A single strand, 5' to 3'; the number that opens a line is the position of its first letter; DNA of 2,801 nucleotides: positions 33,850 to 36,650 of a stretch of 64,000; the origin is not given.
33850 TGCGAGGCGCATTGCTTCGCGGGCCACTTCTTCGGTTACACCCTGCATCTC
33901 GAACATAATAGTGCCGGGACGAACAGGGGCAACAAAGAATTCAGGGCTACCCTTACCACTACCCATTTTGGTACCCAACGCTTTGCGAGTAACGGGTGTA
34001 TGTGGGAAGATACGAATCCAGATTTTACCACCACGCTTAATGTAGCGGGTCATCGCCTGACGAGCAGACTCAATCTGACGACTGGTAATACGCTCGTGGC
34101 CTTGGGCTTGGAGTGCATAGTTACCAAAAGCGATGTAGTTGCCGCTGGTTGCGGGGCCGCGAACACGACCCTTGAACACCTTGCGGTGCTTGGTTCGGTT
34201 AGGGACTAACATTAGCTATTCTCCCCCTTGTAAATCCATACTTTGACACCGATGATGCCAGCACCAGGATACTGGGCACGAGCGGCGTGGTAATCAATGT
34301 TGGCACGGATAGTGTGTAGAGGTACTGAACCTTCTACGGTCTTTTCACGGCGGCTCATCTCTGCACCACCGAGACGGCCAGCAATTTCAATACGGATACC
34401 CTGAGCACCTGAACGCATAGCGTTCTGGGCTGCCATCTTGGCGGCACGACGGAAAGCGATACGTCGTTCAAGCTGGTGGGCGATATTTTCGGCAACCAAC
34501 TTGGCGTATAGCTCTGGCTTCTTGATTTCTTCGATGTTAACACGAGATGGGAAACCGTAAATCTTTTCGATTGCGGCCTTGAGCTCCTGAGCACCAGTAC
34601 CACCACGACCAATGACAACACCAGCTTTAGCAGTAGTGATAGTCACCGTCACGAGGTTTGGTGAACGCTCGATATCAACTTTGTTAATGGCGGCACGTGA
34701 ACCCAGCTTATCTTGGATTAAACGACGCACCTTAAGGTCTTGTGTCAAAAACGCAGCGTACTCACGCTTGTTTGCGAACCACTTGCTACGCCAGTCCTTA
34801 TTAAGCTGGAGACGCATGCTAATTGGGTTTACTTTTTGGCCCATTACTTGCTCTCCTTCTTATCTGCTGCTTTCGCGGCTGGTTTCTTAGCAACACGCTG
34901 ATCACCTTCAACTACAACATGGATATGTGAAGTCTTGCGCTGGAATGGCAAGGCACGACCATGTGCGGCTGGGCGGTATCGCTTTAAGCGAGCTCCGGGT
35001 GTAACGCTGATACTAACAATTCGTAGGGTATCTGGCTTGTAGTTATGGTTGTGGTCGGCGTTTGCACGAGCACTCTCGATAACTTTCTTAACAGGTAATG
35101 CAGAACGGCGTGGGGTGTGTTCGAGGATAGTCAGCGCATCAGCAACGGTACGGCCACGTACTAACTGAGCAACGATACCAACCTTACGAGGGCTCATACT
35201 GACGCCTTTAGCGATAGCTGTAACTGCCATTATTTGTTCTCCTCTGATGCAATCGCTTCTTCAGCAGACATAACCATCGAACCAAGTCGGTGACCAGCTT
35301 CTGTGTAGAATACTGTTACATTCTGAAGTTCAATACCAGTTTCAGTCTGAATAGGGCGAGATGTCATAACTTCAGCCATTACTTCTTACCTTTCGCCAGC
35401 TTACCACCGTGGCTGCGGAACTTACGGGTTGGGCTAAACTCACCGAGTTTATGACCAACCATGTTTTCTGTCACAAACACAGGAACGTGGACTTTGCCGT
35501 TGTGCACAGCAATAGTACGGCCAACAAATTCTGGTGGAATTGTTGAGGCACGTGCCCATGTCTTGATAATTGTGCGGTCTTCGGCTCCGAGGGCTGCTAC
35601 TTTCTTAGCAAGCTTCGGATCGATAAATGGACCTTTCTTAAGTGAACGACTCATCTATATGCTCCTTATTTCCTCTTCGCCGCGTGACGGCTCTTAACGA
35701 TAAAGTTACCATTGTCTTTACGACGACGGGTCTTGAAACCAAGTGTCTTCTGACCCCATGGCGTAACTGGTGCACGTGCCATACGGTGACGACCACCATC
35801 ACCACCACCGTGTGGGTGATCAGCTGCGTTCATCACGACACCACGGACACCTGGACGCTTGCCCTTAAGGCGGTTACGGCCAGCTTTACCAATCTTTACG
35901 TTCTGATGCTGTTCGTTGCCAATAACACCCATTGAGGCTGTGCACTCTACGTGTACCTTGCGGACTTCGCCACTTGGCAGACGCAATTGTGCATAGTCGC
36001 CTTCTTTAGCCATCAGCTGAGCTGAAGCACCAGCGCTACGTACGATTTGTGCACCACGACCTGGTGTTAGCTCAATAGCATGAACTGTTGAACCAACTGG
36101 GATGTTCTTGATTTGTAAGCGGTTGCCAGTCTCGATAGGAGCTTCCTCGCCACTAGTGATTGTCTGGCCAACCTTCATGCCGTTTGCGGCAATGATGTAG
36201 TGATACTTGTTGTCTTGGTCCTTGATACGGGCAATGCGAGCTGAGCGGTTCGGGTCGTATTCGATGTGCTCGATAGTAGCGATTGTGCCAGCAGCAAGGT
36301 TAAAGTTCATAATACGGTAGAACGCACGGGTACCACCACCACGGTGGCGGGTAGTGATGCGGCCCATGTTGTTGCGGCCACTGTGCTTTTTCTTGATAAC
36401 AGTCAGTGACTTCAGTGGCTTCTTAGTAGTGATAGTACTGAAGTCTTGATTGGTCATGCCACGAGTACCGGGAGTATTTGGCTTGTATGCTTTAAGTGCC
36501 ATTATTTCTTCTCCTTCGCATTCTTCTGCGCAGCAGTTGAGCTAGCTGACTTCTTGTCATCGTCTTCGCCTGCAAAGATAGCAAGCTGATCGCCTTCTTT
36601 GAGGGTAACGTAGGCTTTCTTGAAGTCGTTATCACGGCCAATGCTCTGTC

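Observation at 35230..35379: Unannotated 49-codon ORF coupled by TAATG overlaps between rpsS and rplV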

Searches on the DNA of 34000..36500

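Call 5: search_rna_families(source=window, start=34000, end=36500, threshold=evalue, max_evalue=10)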
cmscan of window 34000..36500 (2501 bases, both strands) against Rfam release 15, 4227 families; matches with E-value up to 10: 0.
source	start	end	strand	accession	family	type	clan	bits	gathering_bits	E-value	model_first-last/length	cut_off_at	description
